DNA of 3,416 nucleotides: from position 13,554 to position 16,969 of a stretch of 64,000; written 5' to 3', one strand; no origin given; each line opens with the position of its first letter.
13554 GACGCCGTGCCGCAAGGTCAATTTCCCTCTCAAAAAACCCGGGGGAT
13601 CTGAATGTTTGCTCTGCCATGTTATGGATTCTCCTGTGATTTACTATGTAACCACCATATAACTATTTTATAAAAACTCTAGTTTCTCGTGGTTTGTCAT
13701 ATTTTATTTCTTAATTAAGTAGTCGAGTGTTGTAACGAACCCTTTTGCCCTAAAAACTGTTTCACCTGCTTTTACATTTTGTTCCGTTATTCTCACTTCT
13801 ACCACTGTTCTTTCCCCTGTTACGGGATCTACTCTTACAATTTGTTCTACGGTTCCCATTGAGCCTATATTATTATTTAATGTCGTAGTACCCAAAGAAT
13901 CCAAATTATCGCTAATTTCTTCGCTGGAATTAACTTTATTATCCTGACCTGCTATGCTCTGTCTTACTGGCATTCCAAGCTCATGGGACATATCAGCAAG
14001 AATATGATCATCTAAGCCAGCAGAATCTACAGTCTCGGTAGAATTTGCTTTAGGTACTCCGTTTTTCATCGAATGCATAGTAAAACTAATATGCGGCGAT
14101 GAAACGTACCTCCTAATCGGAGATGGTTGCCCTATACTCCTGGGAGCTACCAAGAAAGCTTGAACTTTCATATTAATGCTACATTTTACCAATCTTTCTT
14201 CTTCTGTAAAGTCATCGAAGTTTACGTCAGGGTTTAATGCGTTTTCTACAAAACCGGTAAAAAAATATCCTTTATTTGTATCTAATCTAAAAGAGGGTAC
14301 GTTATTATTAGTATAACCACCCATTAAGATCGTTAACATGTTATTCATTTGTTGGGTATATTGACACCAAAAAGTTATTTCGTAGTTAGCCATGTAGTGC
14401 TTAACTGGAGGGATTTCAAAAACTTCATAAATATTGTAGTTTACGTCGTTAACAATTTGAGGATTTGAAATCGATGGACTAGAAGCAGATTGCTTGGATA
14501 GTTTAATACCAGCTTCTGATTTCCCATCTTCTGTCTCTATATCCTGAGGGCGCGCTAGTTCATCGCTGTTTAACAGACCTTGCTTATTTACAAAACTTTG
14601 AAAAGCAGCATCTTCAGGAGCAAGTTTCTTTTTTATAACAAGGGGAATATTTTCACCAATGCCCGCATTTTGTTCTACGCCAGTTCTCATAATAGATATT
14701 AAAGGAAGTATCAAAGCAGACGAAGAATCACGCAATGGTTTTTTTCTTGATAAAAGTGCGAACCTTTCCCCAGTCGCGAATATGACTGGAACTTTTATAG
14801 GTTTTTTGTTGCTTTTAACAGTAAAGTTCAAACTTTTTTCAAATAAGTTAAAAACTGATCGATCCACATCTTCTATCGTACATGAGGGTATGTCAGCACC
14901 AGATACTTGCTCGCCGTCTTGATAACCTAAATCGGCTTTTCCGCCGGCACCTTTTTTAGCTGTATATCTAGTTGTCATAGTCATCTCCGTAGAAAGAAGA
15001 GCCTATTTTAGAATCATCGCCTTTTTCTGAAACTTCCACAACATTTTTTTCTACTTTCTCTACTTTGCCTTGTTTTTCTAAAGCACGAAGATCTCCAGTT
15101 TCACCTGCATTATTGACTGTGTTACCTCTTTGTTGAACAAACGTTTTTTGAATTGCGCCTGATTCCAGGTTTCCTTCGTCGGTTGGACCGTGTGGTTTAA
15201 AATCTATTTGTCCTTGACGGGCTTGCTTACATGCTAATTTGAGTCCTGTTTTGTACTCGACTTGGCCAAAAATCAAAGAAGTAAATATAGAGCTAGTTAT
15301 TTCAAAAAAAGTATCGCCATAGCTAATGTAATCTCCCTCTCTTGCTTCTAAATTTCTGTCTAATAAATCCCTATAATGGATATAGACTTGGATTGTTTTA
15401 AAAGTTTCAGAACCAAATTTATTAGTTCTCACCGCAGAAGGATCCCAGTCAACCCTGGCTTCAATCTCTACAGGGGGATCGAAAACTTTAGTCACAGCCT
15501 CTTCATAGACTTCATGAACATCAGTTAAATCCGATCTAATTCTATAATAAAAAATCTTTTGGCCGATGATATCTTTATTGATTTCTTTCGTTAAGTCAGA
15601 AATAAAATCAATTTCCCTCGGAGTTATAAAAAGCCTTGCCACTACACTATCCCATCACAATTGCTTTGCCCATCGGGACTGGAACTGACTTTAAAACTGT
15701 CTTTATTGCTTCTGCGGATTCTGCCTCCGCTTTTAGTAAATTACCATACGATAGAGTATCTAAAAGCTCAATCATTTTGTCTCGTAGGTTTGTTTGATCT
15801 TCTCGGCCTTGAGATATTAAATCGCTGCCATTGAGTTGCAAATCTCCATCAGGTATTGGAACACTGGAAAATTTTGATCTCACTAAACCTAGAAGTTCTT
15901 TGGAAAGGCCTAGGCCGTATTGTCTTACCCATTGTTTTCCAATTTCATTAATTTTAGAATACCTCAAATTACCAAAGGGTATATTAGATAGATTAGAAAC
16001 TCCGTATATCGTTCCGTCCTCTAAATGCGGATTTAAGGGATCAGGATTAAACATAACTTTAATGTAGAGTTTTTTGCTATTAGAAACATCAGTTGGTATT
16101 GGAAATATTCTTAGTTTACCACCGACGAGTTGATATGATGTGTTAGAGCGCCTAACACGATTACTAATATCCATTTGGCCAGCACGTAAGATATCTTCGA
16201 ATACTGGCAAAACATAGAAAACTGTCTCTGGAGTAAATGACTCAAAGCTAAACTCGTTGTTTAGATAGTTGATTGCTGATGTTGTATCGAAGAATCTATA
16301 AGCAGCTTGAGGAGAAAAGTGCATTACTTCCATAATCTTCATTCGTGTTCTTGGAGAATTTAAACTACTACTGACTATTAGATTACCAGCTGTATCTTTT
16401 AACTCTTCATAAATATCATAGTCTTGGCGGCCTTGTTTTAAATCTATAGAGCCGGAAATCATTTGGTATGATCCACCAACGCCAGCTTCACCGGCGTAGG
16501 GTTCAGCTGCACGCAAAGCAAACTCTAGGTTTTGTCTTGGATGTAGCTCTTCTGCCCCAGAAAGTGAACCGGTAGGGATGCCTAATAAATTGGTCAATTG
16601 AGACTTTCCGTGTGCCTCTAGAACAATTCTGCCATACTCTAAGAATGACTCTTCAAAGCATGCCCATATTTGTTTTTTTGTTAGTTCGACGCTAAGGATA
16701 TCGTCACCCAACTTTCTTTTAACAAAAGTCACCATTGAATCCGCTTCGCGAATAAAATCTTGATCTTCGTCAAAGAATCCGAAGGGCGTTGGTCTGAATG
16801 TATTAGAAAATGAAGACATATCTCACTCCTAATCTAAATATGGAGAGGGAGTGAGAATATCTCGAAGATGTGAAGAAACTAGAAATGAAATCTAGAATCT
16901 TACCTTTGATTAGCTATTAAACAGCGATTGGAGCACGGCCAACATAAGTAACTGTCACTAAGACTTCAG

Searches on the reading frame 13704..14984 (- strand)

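Call 5: search_protein_families(library=pfam, proteins=[window:13704-14984:-], max_evalue=0.01)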
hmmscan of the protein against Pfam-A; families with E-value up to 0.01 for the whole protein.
window:13704-14984:- (426 aa): 1 family
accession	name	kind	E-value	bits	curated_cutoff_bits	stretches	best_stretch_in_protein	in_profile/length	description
PF16724.11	T4-gp15_tss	-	0.00088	19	25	0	57-107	28-79/245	T4-like virus Myoviridae tail sheath stabiliser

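Call 6: search_protein_families(library=phrogs, proteins=[window:13704-14984:-], max_evalue=0.01)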
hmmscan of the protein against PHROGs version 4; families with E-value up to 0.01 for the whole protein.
window:13704-14984:- (426 aa): 0 families

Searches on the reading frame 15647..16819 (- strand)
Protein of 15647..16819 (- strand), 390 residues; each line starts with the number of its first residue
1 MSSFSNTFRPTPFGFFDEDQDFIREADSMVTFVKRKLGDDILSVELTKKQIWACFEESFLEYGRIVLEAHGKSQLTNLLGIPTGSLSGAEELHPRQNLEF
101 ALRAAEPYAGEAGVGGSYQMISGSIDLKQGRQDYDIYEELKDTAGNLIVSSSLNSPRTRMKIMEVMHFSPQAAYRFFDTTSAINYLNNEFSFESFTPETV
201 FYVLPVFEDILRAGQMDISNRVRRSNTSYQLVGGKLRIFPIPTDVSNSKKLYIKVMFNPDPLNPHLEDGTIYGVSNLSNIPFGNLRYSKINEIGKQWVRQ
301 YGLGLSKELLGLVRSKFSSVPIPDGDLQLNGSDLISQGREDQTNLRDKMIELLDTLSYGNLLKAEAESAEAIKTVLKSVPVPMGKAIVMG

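Call 5: search_protein_families(library=pfam, proteins=[window:15647-16819:-], max_evalue=0.01)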
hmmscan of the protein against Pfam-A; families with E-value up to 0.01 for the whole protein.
window:15647-16819:- (390 aa): 0 families

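Call 6: search_protein_families(library=phrogs, proteins=[window:15647-16819:-], max_evalue=0.01)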
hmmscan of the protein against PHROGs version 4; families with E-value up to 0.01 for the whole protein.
window:15647-16819:- (390 aa): 1 family
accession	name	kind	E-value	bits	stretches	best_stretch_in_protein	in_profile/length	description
phrog_211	-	connector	2.5e-07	30.4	1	22-352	723-962/976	head-tail adaptor Ad2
